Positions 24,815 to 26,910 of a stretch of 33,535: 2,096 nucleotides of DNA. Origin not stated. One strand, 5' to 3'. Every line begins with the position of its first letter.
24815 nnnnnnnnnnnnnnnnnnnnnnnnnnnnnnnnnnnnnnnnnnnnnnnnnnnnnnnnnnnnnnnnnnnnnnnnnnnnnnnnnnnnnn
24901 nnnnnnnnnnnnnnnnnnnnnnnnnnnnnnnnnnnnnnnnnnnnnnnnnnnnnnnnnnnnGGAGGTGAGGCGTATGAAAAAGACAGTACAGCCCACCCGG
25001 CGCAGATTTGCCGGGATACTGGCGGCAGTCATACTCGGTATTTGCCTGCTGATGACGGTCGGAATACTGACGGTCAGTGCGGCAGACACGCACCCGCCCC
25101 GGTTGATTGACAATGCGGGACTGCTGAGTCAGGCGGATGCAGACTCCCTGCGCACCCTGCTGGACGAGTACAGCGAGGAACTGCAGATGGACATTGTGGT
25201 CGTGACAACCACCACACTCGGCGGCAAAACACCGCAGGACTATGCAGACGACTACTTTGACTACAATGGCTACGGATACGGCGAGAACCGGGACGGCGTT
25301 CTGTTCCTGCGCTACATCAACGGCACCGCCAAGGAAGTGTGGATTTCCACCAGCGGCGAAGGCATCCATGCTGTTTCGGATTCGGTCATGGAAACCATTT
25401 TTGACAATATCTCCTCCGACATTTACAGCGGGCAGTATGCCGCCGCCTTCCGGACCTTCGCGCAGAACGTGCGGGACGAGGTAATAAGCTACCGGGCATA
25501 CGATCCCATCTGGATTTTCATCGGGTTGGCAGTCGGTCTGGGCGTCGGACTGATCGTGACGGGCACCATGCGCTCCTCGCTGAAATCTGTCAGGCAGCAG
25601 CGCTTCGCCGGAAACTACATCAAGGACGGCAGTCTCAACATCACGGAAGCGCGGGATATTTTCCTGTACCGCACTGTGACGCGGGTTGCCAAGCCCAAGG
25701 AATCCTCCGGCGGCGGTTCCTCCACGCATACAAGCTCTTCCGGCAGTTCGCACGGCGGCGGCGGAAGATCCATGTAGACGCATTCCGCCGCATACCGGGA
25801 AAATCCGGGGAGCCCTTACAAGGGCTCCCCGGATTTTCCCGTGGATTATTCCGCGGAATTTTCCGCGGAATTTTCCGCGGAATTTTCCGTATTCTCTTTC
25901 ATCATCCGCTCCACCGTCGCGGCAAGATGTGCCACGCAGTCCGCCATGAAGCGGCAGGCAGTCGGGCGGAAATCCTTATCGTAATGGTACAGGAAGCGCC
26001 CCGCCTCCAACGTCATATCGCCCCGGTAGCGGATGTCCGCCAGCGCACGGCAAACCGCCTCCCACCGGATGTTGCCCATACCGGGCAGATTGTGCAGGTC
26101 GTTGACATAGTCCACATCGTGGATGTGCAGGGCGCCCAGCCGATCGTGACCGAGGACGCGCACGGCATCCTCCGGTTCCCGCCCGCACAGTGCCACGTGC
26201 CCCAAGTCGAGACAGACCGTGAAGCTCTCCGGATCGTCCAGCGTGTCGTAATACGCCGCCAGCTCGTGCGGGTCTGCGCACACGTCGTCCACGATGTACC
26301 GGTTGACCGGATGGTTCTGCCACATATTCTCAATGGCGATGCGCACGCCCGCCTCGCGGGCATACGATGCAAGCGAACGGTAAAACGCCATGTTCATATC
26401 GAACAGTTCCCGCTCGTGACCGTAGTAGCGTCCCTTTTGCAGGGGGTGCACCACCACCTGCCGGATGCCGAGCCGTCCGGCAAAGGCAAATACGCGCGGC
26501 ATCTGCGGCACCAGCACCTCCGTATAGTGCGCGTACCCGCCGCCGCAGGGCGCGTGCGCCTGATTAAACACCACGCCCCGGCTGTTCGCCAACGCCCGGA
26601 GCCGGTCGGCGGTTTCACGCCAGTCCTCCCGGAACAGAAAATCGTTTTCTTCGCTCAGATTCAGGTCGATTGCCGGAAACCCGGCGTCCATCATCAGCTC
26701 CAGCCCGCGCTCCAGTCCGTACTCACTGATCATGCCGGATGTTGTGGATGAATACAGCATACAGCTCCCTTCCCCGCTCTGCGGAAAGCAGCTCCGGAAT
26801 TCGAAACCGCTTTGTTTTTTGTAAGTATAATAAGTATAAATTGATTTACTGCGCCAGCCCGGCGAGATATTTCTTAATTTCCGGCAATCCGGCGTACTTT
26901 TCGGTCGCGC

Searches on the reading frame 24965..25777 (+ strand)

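Call 23: search_protein_families(library=pfam, proteins=[window:24965-25777:+], max_evalue=0.001)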
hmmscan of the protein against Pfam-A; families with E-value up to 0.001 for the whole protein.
window:24965-25777:+ (270 aa): 1 family
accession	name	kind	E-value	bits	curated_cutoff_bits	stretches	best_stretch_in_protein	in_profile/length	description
PF04536.20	TPM_phosphatase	-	1.7e-26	93.1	22.1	1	48-170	2-123/125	TPM domain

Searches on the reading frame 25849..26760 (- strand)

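Call 23: search_protein_families(library=pfam, proteins=[window:25849-26760:-], max_evalue=0.001)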
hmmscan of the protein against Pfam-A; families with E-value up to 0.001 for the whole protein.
seq(304 aa): 1 family
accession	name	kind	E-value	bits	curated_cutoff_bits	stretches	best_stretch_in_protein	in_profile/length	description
PF01261.30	AP_endonuc_2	-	2.8e-29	103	31.1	1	23-253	4-229/249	Xylose isomerase-like TIM barrel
